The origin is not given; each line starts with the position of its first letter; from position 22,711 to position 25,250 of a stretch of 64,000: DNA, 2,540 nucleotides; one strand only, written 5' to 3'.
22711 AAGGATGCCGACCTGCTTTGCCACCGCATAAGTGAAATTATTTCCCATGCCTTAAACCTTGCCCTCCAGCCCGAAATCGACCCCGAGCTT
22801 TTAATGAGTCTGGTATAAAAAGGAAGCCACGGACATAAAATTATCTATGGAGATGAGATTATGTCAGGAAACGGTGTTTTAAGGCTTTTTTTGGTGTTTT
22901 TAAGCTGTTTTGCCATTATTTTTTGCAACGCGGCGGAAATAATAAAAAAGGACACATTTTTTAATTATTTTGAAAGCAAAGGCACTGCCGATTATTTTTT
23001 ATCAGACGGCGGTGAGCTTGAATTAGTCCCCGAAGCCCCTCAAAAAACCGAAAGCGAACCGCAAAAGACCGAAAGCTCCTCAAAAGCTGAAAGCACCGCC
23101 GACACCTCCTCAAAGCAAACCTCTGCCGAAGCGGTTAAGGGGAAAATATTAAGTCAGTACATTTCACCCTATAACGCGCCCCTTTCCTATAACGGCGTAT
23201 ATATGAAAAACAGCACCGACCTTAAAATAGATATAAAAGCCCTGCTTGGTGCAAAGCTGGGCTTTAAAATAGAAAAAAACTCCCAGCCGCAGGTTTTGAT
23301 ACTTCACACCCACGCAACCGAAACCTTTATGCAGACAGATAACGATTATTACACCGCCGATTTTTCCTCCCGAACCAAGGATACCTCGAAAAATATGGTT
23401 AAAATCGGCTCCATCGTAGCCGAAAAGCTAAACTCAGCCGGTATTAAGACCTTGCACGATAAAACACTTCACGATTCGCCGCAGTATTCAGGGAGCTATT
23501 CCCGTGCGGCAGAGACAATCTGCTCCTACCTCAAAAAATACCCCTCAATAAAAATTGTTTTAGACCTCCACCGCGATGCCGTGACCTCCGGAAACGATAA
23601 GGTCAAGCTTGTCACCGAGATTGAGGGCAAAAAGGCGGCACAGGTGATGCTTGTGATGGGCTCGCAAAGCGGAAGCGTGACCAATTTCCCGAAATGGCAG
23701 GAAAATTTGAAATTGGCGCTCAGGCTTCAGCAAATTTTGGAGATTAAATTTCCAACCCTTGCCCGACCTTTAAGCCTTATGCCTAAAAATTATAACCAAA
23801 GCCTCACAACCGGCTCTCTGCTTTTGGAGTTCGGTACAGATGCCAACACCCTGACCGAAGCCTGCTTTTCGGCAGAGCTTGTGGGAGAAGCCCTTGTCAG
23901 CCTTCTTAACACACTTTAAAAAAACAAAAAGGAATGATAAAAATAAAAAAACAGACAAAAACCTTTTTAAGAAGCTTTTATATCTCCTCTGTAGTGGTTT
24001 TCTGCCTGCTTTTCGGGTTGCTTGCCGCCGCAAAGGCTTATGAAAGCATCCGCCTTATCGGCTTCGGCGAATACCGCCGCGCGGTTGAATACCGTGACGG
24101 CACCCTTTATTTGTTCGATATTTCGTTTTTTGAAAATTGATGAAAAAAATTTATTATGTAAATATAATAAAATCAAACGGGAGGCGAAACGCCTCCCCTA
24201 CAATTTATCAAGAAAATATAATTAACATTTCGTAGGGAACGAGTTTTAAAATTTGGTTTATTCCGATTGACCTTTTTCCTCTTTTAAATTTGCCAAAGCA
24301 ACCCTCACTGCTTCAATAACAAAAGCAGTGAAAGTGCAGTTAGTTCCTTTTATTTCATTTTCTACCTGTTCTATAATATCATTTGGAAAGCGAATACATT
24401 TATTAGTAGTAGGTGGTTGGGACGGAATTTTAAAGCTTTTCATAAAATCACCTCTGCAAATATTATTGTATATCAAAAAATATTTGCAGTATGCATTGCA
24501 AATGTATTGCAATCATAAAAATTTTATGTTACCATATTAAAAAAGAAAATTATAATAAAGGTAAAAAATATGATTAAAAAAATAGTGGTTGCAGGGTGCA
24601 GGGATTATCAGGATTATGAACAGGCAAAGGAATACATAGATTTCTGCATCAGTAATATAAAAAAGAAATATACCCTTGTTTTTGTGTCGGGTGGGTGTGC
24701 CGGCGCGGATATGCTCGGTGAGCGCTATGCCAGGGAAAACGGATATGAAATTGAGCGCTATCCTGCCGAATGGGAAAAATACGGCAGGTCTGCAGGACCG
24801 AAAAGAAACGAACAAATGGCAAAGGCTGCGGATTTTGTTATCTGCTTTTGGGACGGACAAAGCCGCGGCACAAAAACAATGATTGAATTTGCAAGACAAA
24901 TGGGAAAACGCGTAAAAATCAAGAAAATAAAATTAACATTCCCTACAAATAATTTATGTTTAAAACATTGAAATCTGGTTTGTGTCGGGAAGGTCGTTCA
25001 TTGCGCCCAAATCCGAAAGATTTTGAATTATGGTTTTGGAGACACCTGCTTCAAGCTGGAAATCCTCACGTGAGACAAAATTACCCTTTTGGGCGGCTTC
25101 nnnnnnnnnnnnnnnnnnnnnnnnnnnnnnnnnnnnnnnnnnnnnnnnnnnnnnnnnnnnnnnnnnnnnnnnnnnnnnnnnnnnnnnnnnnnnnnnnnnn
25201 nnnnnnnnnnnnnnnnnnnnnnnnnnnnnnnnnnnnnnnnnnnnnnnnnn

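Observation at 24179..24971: Second RHH + SLOG (DUF2493-type) islet, delimited by the same 8-nt termini as the palindromic repeats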

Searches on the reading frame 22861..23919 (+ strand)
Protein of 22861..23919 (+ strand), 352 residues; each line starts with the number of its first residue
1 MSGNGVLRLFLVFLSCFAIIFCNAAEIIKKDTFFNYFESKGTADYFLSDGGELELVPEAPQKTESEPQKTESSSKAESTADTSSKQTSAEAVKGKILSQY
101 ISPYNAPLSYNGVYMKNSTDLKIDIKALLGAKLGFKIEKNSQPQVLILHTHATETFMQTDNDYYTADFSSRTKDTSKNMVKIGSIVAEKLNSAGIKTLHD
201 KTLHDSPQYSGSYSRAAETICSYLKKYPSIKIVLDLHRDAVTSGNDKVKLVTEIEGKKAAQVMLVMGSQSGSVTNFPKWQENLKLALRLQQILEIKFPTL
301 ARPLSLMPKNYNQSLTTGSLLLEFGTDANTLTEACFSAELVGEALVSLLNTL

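Call 3: search_protein_families(library=pfam, proteins=[window:22861-23919:+], max_evalue=0.1)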
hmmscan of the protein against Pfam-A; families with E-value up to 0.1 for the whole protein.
window:22861-23919:+ (352 aa): 3 families
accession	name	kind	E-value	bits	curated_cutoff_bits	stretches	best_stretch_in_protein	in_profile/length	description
PF07454.18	SpoIIP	-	3.1e-63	214.3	24.4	1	62-345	39-268/269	Stage II sporulation protein P (SpoIIP)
PF18775.7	APOBEC4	-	0.044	14.4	27.2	0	216-236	13-33/74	APOBEC4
PF09307.15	MHC2-interact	-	0.094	13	26.9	0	259-312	48-101/109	CLIP, MHC2 interacting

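Call 20: find_related_loci(query=window:22861-23919:+, collection=genome_contigs, flank=7000)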
Query window:22861-23919:+ (352 aa) in genome_contigs; peptide patterns used: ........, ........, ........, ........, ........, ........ (x = any residue, [..] = any of these).
81 stretches matched a pattern; 20 encode a relative of the query (tblastn E <= 1e-3); 20 distinct loci.
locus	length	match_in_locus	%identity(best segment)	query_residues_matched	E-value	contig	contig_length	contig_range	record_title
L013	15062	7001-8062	64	1-352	1e-146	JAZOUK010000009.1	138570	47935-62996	MAG: Acutalibacteraceae bacterium isolate T1900045533_YK20190227.MAGScoT_cleanbin_000011 SGB_7746_k141_2525886, whole ge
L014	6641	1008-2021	66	5-352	1e-144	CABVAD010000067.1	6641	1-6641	MAG TPA_asm: uncultured Ruminococcaceae bacterium isolate MGYG-HGUT-04543 genome assembly, contig: GUT_GENOME282337_67,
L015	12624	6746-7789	61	1-352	6e-139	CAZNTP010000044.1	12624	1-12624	MAG TPA_asm: uncultured Ruminococcus sp. isolate SRP315200_co1_209 genome assembly, contig: NODE_10670_length_12624_cov_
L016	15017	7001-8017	61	5-352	3e-136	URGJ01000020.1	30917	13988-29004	uncultured Ruminococcaceae bacterium isolate UMGS976 genome assembly, contig: NODE_481_length_30917_cov_13.184758, whole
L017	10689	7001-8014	64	5-352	1e-135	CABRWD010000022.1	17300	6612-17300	MAG TPA_asm: uncultured Ruminococcaceae bacterium isolate MGYG-HGUT-01984 genome assembly, contig: GUT_GENOME119503_22,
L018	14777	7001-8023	59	2-348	8e-135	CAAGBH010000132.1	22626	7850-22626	MAG TPA_asm: Clostridia bacterium, isolate HGM12756, WGS project CAAGBH010000000 data, contig: SRS476047_64_k119_403796,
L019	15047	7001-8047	60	5-352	3e-134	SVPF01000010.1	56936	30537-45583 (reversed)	MAG: Oscillospiraceae bacterium isolate SIG584 NODE_13097_length_56936_cov_4.235315, whole genome shotgun sequence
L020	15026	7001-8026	59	2-348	2e-132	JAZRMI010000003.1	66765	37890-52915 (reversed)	MAG: Acutalibacteraceae bacterium isolate T1900045426_YK20190117.MAGScoT_cleanbin_000006 SGB_7068_k141_1803823, whole ge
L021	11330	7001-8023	60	1-345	4e-132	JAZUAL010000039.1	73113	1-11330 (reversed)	MAG: Acutalibacteraceae bacterium isolate T1900045320_YK20190009.MAGScoT_cleanbin_000008 SGB_6347_k141_1186385, whole ge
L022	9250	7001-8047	59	5-352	2e-132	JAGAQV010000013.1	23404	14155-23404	MAG: Clostridia bacterium isolate RGIG8690 Water_deer_Colon-2__c169903, whole genome shotgun sequence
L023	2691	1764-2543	75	91-349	6e-136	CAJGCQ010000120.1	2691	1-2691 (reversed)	MAG: Clostridiaceae bacterium isolate MAG26 genome assembly, contig: k141_6334818_length_2691_cov_20.7643, whole genome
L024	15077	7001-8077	59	7-352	4e-127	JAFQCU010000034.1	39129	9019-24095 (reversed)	MAG: Clostridia bacterium isolate RGIG1702 Goat_Cecum-2__c707743, whole genome shotgun sequence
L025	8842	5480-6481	63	6-349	2e-126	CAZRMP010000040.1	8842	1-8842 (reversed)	MAG TPA_asm: uncultured Ruminococcus sp. isolate SRP313737_co1_170 genome assembly, contig: NODE_11743_length_8842_cov_7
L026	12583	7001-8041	57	5-352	1e-125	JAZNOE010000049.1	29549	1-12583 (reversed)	MAG: Acutalibacteraceae bacterium isolate T1900044652_TS20190118.MAGScoT_cleanbin_000100 SGB_1444_k141_2222784, whole ge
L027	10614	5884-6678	69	88-352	1e-122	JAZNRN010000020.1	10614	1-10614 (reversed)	MAG: Acutalibacteraceae bacterium isolate T1900044816_TS20190282.MAGScoT_cleanbin_000016 SGB_2814_k141_2369172, whole ge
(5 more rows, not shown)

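Call 39: find_encoding_contigs(protein=window:22861-23919:+, flank=3000, max_places=10)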
Protein window:22861-23919:+ (352 aa): 9 contigs read that carry it; 3 places shown.
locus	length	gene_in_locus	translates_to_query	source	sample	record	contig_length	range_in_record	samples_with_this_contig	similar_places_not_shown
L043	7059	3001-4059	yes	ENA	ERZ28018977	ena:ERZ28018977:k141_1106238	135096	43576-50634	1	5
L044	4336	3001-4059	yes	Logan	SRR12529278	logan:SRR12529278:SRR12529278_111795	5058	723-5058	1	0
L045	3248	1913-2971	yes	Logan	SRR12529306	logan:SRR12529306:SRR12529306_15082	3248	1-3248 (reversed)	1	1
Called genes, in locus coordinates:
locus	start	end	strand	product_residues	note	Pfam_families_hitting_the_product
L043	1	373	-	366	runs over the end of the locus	PF00712:DNA_pol3_beta, PF02767:DNA_pol3_beta_2, PF02768:DNA_pol3_beta_3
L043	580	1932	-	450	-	PF11638:DnaA_N (weak), PF01695:IstB_IS21, PF00308:Bac_DnaA, PF01637:ATPase_2 (weak), PF00004:AAA, PF00910:RNA_helicase (faint), PF13173:AAA_14 (faint), PF08299:Bac_DnaA_C, +1 more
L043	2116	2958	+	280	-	PF03418:Peptidase_A25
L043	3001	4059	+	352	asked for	PF07454:SpoIIP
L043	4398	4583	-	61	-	-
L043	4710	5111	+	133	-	PF10686:YAcAr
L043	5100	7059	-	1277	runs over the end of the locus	PF02811:PHP, PF07733:DNA_pol3_alpha, PF17657:DNA_pol3_finger, PF14579:HHH_6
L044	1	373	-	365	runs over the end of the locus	?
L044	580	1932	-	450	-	PF11638:DnaA_N (weak), PF01695:IstB_IS21, PF00308:Bac_DnaA, PF01637:ATPase_2 (weak), PF00004:AAA, PF00910:RNA_helicase (faint), PF13173:AAA_14 (faint), PF08299:Bac_DnaA_C, +1 more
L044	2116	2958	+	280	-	PF03418:Peptidase_A25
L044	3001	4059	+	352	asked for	PF07454:SpoIIP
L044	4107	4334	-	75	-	?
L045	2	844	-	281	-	?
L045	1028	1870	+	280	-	PF03418:Peptidase_A25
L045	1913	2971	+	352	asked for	PF07454:SpoIIP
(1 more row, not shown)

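Call 80: find_homologous_proteins(query=window:22861-23919:+, max_evalue=1e-60)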
Query window:22861-23919:+ (352 aa): 1751 proteins with E <= 1e-60 among 8000 candidates; the best 120 are listed.
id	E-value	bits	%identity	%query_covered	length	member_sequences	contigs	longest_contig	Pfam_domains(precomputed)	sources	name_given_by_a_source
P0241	1.5e-225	766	100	100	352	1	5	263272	PF07454.19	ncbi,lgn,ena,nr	ncbi:MAG: stage II sporulation protein P [Clostridia bacterium]|nr:stage II sporulation protein P [C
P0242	3.7e-206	702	91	100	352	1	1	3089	PF07454.19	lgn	-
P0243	9.3e-140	484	66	99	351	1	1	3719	PF07454.19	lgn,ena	-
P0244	2.1e-138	479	66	100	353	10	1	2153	PF07454.19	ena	-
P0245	5.2e-138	478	66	100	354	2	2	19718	PF07454.19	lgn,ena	-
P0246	9.2e-137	474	64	100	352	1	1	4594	PF07454.19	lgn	-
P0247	1.6e-135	470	63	100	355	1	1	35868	PF07454.19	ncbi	-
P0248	3.0e-135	469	64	100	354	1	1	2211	PF07454.19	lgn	-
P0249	3.1e-135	469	65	100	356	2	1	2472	PF07454.19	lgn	-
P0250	6.2e-135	468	64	99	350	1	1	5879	PF07454.19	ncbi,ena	-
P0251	2.1e-134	466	64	99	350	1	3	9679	PF07454.19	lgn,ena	-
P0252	3.6e-134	465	62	100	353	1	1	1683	PF07454.19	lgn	-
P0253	3.7e-134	465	64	99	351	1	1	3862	PF07454.19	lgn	-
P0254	4.0e-134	465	64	99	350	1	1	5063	PF07454.19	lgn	-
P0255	4.5e-134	465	64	100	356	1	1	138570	PF07454.19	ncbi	-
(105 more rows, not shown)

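Call 81: find_encoding_contigs(protein=P0242, flank=3000, max_places=5)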
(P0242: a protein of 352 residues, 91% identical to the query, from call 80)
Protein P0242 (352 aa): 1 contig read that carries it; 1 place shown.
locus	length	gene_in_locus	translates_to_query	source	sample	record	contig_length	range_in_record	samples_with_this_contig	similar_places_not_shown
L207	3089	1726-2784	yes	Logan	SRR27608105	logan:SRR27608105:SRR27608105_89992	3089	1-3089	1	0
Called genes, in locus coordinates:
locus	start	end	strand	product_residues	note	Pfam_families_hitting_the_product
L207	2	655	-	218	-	?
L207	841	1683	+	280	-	PF03418:Peptidase_A25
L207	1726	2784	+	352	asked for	PF07454:SpoIIP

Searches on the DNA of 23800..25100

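Call 88: search_rna_families(source=window, start=23800, end=25100, threshold=evalue, max_evalue=1)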
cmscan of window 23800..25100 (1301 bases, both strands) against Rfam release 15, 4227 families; matches with E-value up to 1: 4.
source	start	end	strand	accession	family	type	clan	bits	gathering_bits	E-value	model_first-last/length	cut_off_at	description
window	24143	24208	-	RF00371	sroE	Gene; sRNA;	-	27.9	51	0.00049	1-92/92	no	sroE RNA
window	24296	24400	+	RF01230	snoR77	Gene; snRNA; snoRNA; HACA-box;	-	26.8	47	0.073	1-131/131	no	Small nucleolar RNA snoR77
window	24169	24208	+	RF00371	sroE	Gene; sRNA;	-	17.8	51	0.46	1-92/92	no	sroE RNA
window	23915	24013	+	RF01675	CrcZ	Gene; sRNA;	-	13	95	0.68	1-398/398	no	Pseudomonas sRNA CrcZ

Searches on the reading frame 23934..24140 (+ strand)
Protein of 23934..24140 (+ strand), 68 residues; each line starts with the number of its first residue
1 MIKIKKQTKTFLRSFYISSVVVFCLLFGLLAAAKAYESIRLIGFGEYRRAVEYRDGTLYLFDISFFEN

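Call 3: search_protein_families(library=pfam, proteins=[window:23934-24140:+], max_evalue=0.1)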
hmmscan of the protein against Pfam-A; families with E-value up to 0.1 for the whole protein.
window:23934-24140:+ (68 aa): 1 family
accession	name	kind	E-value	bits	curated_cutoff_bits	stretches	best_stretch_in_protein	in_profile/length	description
PF04505.17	CD225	-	0.015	15.9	27.1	1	19-53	12-46/68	Interferon-induced transmembrane protein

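Call 24: find_encoding_contigs(protein=window:23934-24140:+, flank=3000, max_places=10)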
Protein window:23934-24140:+ (68 aa): no gene with exactly this product is on record in the collection.

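Call 28: search_protein_families(library=ncbifam, proteins=[window:23934-24140:+], max_evalue=0.1)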
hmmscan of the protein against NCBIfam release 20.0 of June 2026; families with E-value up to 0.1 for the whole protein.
window:23934-24140:+ (68 aa): 0 families
